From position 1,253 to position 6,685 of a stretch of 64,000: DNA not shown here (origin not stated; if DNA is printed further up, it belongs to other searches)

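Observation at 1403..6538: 1711-aa DUF2341 / glycine-rich / LamG-repeat surface giant next to the rRNA locus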

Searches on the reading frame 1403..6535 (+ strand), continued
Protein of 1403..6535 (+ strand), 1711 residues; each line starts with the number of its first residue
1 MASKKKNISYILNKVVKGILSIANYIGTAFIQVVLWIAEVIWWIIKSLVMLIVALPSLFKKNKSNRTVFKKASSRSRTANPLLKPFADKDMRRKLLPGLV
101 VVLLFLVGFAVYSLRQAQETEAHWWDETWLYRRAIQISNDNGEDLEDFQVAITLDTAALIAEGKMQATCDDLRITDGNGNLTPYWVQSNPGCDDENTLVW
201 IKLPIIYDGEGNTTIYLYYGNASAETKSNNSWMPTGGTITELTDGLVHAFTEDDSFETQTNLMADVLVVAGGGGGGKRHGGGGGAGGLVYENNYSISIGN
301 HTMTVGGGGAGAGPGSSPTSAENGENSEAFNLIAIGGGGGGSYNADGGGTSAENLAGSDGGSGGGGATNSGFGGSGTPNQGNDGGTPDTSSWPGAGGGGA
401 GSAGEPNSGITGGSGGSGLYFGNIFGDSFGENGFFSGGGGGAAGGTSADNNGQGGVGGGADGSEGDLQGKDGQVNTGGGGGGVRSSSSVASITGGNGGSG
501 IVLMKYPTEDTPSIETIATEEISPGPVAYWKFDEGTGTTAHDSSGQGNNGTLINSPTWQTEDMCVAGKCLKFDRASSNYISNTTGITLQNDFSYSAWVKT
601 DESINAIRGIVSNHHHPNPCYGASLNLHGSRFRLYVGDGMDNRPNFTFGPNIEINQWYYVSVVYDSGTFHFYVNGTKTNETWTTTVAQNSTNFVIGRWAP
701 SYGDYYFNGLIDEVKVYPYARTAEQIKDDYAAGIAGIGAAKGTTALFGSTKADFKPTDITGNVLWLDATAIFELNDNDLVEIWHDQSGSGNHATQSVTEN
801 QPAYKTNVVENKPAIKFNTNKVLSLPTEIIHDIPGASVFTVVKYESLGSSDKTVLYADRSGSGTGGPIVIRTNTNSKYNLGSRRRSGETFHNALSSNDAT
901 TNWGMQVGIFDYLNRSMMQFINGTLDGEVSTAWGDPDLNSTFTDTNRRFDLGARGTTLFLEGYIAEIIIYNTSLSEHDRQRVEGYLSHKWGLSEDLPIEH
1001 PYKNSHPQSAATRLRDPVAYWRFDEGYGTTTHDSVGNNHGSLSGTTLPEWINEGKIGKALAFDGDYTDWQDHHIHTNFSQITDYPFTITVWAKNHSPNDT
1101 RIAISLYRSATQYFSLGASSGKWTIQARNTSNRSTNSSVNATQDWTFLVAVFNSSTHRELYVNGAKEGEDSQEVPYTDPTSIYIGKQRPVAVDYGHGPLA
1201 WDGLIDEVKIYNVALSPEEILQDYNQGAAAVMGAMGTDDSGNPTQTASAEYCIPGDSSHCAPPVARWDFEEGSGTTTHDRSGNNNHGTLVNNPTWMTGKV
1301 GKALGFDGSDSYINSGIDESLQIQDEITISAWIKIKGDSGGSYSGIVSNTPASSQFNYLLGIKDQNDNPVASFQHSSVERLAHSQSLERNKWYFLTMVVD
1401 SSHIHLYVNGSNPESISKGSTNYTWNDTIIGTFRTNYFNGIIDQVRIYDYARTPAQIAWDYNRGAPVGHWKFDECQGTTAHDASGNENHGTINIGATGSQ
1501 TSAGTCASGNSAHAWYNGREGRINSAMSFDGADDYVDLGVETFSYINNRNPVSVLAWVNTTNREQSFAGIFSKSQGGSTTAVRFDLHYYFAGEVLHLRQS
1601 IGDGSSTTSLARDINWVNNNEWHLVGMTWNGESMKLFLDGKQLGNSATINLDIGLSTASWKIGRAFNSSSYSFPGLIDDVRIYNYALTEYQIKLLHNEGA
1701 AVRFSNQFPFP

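Call 15: find_homologous_proteins(query=window:1403-6535:+, max_evalue=1e-10)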
Query window:1403-6535:+ (1711 aa): 1282 proteins with E <= 1e-10 among 8000 candidates; the best 120 are listed.
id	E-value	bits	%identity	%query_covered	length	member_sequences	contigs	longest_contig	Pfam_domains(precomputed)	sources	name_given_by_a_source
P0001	0.0e+0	1120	41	42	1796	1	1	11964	PF22925.4,PF07953.21,PF00354.25,PF13385.14,PF02973.23,PF10102.15,PF02210.32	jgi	jgi:hypothetical protein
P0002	1.5e-250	853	37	40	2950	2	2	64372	PF21722.5,PF01410.24,PF22925.4,PF00147.24,PF13385.14,PF02973.23,PF10102.15,PF02210.32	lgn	-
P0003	4.5e-237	808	37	44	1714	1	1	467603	PF22925.4,PF07953.21,PF00354.25,PF13385.14,PF02973.23,PF10102.15,PF02210.32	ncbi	-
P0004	2.0e-234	800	29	69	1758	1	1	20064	PF21722.5,PF07953.21,PF00354.25,PF13385.14,PF02973.23,PF10102.15,PF02210.32,PF00054.31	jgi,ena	-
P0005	4.6e-222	759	35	46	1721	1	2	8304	PF07953.21,PF00354.25,PF13385.14,PF02973.23,PF10102.15,PF02210.32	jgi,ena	-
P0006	3.4e-216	739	25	47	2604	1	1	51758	PF21722.5,PF07953.21,PF00147.24,PF13385.14,PF02973.23,PF10102.15,PF02210.32,PF00054.31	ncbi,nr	ncbi:MAG: DUF2341 domain-containing protein [Candidatus Levybacteria bacterium]|nr:DUF2341 domain-co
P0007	3.6e-213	729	32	54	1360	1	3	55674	PF21722.5,PF07953.21,PF13385.14,PF10102.15,PF02210.32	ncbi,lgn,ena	-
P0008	4.0e-209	716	32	43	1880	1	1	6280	PF21722.5,PF22925.4,PF07953.21,PF13385.14,PF02973.23,PF10102.15,PF02210.32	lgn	-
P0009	4.7e-173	596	33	39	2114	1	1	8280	PF21722.5,PF01410.24,PF22925.4,PF07953.21,PF00354.25,PF00147.24,PF13385.14,PF02973.23,PF10102.15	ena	-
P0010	1.1e-167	578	30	44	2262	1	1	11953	PF21722.5,PF07953.21,PF00354.25,PF13385.14,PF02973.23,PF10102.15,PF02210.32,PF00054.31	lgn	-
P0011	3.6e-166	573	32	42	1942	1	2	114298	PF21722.5,PF13385.14,PF02973.23,PF10102.15,PF02210.32,PF00054.31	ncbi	-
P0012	6.7e-160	553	32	47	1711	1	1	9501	PF21722.5,PF07953.21,PF13385.14,PF02973.23,PF10102.15,PF02210.32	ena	-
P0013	6.9e-150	519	31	42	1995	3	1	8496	PF21722.5,PF01410.24,PF00354.25,PF13385.14,PF02973.23,PF10102.15,PF02210.32,PF00054.31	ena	-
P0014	3.0e-146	507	34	41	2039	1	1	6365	PF09603.16,PF21722.5,PF13385.14,PF02973.23,PF10102.15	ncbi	-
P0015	1.1e-145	505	36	22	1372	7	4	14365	PF21722.5,PF07953.21,PF13385.14,PF10102.15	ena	-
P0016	9.5e-143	496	31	38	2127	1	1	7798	PF21722.5,PF07953.21,PF00354.25,PF13385.14,PF02973.23,PF10102.15,PF02210.32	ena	-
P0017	9.8e-143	496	35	35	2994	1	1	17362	PF09603.16,PF21722.5,PF01410.24,PF07953.21,PF00147.24,PF13385.14,PF10102.15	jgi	jgi:uncharacterized protein (TIGR02145 family)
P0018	1.8e-140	488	32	40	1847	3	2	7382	PF21722.5,PF07953.21,PF13385.14,PF10102.15,PF02210.32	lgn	-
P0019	4.5e-137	477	35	40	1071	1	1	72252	PF21722.5,PF13385.14,PF21708.5,PF10102.15,PF02210.32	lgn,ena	-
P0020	1.8e-135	472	33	41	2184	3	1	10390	PF09603.16,PF21722.5,PF13385.14,PF02973.23,PF10102.15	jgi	-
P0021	1.5e-132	462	32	39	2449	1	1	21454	PF21722.5,PF07953.21,PF00354.25,PF13385.14,PF10102.15,PF02210.32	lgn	-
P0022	2.9e-120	421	33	41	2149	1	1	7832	PF21722.5,PF07953.21,PF00354.25,PF13385.14,PF02973.23,PF10102.15,PF02210.32,PF00054.31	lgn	-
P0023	9.7e-117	409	23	61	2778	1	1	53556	PF21722.5,PF22925.4,PF07953.21,PF13385.14,PF02973.23,PF10102.15,PF02210.32,PF00054.31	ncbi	-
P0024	1.9e-115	405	32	30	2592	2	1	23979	PF21722.5,PF13385.14,PF10102.15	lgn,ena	-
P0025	9.3e-114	400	33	41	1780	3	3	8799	PF09603.16,PF21722.5,PF07953.21,PF00354.25,PF13385.14,PF26707.1,PF02973.23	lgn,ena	-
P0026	3.1e-105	371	24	53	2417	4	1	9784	PF22925.4,PF07953.21,PF06439.19,PF00354.25,PF13385.14,PF02973.23,PF10102.15,PF02210.32,PF00054.31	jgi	jgi:hypothetical protein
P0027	3.1e-101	358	28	50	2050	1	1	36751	PF07953.21,PF00354.25,PF13385.14,PF02973.23,PF10102.15,PF02210.32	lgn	-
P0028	5.0e-95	337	23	24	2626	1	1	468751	PF21722.5,PF22925.4,PF13385.14,PF25788.3,PF02210.32,PF00054.31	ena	-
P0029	2.7e-91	325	27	34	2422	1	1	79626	PF21722.5,PF06439.19,PF00354.25,PF13385.14,PF10102.15,PF02210.32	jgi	jgi:hypothetical protein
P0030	1.4e-89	319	46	5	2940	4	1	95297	PF21722.5,PF13884.12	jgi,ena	-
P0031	2.2e-88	315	-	-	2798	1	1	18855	PF21722.5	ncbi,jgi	jgi:hypothetical protein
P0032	7.7e-82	294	25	33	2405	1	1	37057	PF21722.5,PF07953.21,PF13385.14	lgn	-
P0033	5.5e-80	288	49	4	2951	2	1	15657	PF21722.5,PF13884.12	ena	-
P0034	9.1e-77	277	39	8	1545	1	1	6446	PF21722.5,PF10102.15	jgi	jgi:hypothetical protein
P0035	8.4e-76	274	38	16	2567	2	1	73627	PF01839.30,PF21722.5,PF13517.13,PF10102.15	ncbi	ncbi:MAG: DUF2341 domain-containing protein [Thermoplasmata archaeon]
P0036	2.3e-75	272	32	24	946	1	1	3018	PF21722.5,PF07953.21,PF13385.14,PF02210.32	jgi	-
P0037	4.7e-73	265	28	19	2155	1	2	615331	PF21722.5,PF13385.14,PF25788.3,PF10102.15,PF02210.32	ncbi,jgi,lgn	-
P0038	2.9e-72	262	26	16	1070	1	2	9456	PF21722.5,PF13385.14,PF02973.23,PF02210.32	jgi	-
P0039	7.0e-71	257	27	13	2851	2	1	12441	PF21722.5,PF13385.14,PF25788.3,PF02973.23,PF02210.32,PF00054.31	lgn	-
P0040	8.1e-71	257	25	28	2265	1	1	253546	PF21722.5,PF13385.14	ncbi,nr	ncbi:MAG: LamG domain-containing protein [Candidatus Aenigmarchaeota archaeon]|nr:LamG domain-contai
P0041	9.4e-71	257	49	4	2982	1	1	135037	PF21722.5,PF13884.12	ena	-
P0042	1.6e-67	246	27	28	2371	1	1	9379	PF21722.5,PF07953.21,PF13385.14,PF02210.32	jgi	jgi:hypothetical protein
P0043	2.0e-67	246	26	26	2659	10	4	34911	PF21722.5,PF00354.25,PF13385.14,PF02973.23,PF02210.32,PF00054.31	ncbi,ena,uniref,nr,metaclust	ncbi:MAG: hypothetical protein UR96_C0006G0002 [candidate division WS6 bacterium GW2011_GWC1_36_11]|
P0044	5.6e-67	245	26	13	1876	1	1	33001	PF21722.5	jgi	jgi:hypothetical protein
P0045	8.1e-66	241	26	33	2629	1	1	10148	PF21722.5,PF07953.21,PF13385.14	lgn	-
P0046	8.7e-66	241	-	-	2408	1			PF21722.5,PF14312.13,PF22633.4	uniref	uniref:Glycine-rich domain-containing protein n=1 Tax=Mantoniella tinhauana virus 1 TaxID=3111543 Re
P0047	6.5e-65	238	-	-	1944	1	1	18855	PF21722.5,PF04135.19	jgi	jgi:rRNA maturation protein Nop10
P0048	7.5e-65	237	31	12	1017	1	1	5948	PF21722.5,PF07953.21,PF13385.14,PF02210.32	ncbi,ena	ncbi:MAG: LamG domain-containing protein [Patescibacteria group bacterium]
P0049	1.5e-63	233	-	-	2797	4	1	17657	PF21722.5,PF13884.12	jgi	-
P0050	7.0e-63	231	-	-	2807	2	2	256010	PF21722.5,PF13884.12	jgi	jgi:hypothetical protein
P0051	4.0e-61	225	28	14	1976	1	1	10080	PF21722.5,PF26182.1,PF25354.2,PF13385.14,PF02368.25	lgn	-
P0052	1.5e-59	220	36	11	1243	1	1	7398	PF21722.5,PF13385.14,PF00622.37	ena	-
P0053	3.8e-58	215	36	11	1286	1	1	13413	PF21722.5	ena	-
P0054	6.8e-58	214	-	-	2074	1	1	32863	PF21722.5,PF00754.32,PF22633.4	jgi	jgi:hypothetical protein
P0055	8.7e-57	211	38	6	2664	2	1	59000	PF21722.5,PF13884.12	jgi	jgi:hypothetical protein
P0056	3.6e-56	209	23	25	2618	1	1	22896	PF21722.5,PF13385.14,PF02973.23,PF02210.32,PF00054.31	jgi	jgi:hypothetical protein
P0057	5.8e-56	208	41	10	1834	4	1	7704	PF21722.5,PF13884.12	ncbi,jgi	jgi:hypothetical protein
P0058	1.6e-55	207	42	3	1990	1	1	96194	PF21722.5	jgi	jgi:hypothetical protein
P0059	2.0e-55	206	42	6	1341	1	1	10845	PF21722.5,PF13715.13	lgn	-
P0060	2.3e-54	203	41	5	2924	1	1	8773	PF21722.5,PF03382.21,PF13385.14,PF02973.23,PF10102.15,PF02210.32,PF19077.7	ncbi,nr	ncbi:DUF2341 domain-containing protein, partial [Candidatus Pacearchaeota archaeon]|nr:DUF2341 domai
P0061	8.4e-54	201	49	4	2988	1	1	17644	PF21722.5,PF13884.12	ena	-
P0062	1.3e-53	200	24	32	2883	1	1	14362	PF21722.5,PF07953.21,PF13385.14,PF02973.23,PF02210.32,PF00054.31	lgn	-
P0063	1.4e-53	200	25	40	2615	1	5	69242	PF21722.5,PF07953.21,PF13385.14,PF02973.23,PF02210.32,PF00054.31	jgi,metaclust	metaclust:\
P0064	2.2e-53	199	-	-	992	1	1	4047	PF21722.5,PF00041.28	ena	-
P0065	3.6e-53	199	28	8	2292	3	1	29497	PF21722.5,PF22925.4,PF06439.19,PF13385.14,PF02210.32,PF00054.31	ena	-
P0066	5.4e-53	198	-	-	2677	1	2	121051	PF21722.5,PF13884.12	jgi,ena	jgi:hypothetical protein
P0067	5.9e-53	198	-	-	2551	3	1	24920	PF12733.14,PF21722.5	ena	-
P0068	8.6e-53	197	31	15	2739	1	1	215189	PF21722.5,PF07953.21,PF13385.14,PF25788.3,PF24489.2,PF02210.32,PF00054.31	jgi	jgi:hypothetical protein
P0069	2.9e-52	196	25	40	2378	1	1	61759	PF21722.5,PF07953.21,PF13385.14,PF02973.23,PF02210.32,PF00054.31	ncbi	-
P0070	2.2e-51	193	45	6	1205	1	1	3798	PF21722.5,PF10102.15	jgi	-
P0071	3.3e-51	192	25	41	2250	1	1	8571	PF21722.5,PF07953.21,PF13385.14,PF02210.32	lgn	-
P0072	4.1e-51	192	30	13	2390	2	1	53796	PF09603.16,PF21722.5,PF13385.14,PF02973.23,PF10102.15,PF02210.32,PF00054.31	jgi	-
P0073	5.8e-51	191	26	28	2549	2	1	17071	PF21722.5,PF13385.14,PF02973.23,PF02210.32,PF00054.31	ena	-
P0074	2.9e-50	189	24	30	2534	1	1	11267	PF21722.5,PF06439.19,PF13385.14,PF25788.3,PF02973.23,PF02210.32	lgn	-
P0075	4.8e-49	185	27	25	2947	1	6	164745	PF21722.5,PF01410.24,PF07953.21,PF13385.14,PF02210.32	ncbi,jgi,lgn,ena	jgi:hypothetical protein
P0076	1.3e-48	184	25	25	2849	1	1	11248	PF21722.5,PF22925.4,PF07953.21,PF13385.14,PF02210.32,PF00054.31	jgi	jgi:hypothetical protein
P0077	1.3e-47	180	25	18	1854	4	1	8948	PF21722.5,PF00147.24,PF10102.15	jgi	jgi:hypothetical protein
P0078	1.3e-47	180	26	33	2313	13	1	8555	PF21722.5,PF07953.21,PF13385.14,PF25788.3,PF02973.23,PF02210.32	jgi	-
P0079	1.8e-47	180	24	12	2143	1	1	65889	PF21722.5,PF00754.32,PF09206.19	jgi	jgi:hypothetical protein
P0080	1.8e-47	180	51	5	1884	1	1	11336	PF21722.5,PF26182.1,PF25354.2,PF18962.8,PF22359.3,PF02368.25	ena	-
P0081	3.1e-47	179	43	5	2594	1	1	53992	PF21722.5,PF13884.12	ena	-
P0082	4.4e-47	179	28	12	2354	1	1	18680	PF21722.5,PF07953.21,PF13385.14,PF25788.3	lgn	-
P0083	5.5e-47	178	40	5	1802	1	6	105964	PF21722.5,PF25788.3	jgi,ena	jgi:hypothetical protein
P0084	8.5e-47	178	26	7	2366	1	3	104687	PF21722.5,PF13385.14,PF13884.12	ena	-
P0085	9.8e-47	177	32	5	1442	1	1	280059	PF21722.5,PF13385.14,PF03781.23,PF10102.15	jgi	jgi:hypothetical protein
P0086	1.3e-46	177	-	-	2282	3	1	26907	PF21722.5,PF25059.2,PF23376.2,PF25788.3,PF10102.15,PF13620.13,PF00041.28,PF16656.12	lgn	-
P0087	2.8e-46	176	28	8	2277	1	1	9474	PF21722.5,PF26182.1,PF25354.2,PF13385.14,PF18962.8,PF02368.25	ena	-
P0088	3.2e-46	176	42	8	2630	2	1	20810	PF21722.5,PF13884.12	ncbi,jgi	jgi:hypothetical protein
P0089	3.4e-46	176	25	24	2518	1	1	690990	PF21722.5,PF07953.21,PF13385.14,PF02210.32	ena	-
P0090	3.9e-46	175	28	8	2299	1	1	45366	PF21722.5,PF26182.1,PF25354.2,PF13385.14,PF18962.8,PF02368.25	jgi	-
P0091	4.8e-46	175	28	8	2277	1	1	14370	PF21722.5,PF26182.1,PF25354.2,PF13385.14,PF18962.8,PF02368.25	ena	-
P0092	1.0e-45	174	-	-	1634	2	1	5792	PF22073.3,PF21722.5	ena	-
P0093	1.3e-45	174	26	26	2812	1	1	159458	PF21722.5,PF07953.21,PF00147.24,PF13385.14,PF02210.32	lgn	-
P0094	1.3e-45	174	-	-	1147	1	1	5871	PF21722.5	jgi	-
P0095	1.4e-45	174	28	12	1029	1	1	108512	PF21722.5,PF13385.14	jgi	-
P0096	2.7e-45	173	26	23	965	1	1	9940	PF21722.5,PF22925.4,PF07953.21,PF06439.19,PF13385.14,PF02210.32,PF00054.31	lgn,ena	-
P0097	2.8e-45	173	46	5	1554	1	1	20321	PF21722.5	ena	-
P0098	5.0e-45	172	42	8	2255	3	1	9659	PF21722.5,PF13884.12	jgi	jgi:hypothetical protein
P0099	5.6e-45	172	23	40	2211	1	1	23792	PF21722.5,PF22925.4,PF07953.21,PF13385.14,PF25788.3,PF02210.32,PF00054.31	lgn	-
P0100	6.4e-45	171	30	13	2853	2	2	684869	PF21722.5,PF22925.4,PF07953.21,PF00354.25,PF13385.14,PF02210.32,PF00054.31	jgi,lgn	jgi:hypothetical protein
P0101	6.6e-45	171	42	6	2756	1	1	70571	PF21722.5,PF07953.21,PF13385.14,PF25788.3,PF10102.15,PF02210.32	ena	-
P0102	2.1e-44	170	28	12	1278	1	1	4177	PF21722.5,PF13385.14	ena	-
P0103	2.4e-44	169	39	5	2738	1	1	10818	PF21722.5,PF13884.12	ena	-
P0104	2.9e-44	169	50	4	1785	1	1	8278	PF21722.5,PF13385.14,PF18998.7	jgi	jgi:hypothetical protein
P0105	1.7e-43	167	31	15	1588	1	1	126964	PF21722.5,PF25059.2,PF23376.2,PF13385.14,PF10102.15,PF00041.28,PF16656.12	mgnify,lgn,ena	mgnify:CR=1 FL=1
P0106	1.8e-43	167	-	-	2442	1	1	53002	PF21722.5,PF04135.19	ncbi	-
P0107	5.3e-43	165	-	-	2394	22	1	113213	PF21722.5,PF14312.13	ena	-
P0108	5.6e-43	165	49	4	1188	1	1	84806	PF21722.5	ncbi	ncbi:MAG: fibronectin type III domain-containing protein [Minisyncoccia bacterium]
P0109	7.0e-43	165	-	-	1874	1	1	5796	PF21722.5,PF22633.4,PF16403.12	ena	-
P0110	7.6e-43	165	40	3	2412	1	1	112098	PF21722.5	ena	-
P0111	1.0e-42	164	27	5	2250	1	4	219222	PF21722.5,PF13884.12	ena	-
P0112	1.6e-42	163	25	12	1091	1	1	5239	PF21722.5,PF13385.14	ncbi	ncbi:MAG: glycine-rich domain-containing protein, partial [bacterium]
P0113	2.5e-42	163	49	5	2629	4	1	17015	PF21722.5,PF13884.12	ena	-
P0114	3.0e-42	163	49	5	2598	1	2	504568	PF21722.5,PF25788.3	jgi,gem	-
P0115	3.1e-42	162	39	6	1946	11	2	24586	PF21722.5,PF13884.12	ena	-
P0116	5.4e-42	162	44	3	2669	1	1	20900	PF21722.5,PF00754.32,PF22633.4,PF13385.14,PF09206.19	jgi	jgi:hypothetical protein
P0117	5.8e-42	162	49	4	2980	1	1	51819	PF21722.5,PF13884.12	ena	-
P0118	5.9e-42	162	24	26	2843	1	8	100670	PF21722.5,PF07953.21,PF00147.24,PF13385.14,PF02210.32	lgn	-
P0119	1.4e-41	160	26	17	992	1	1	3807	PF21722.5,PF07953.21,PF13385.14,PF02973.23,PF02210.32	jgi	jgi:hypothetical protein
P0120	2.0e-41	160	27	14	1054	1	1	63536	PF21722.5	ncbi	-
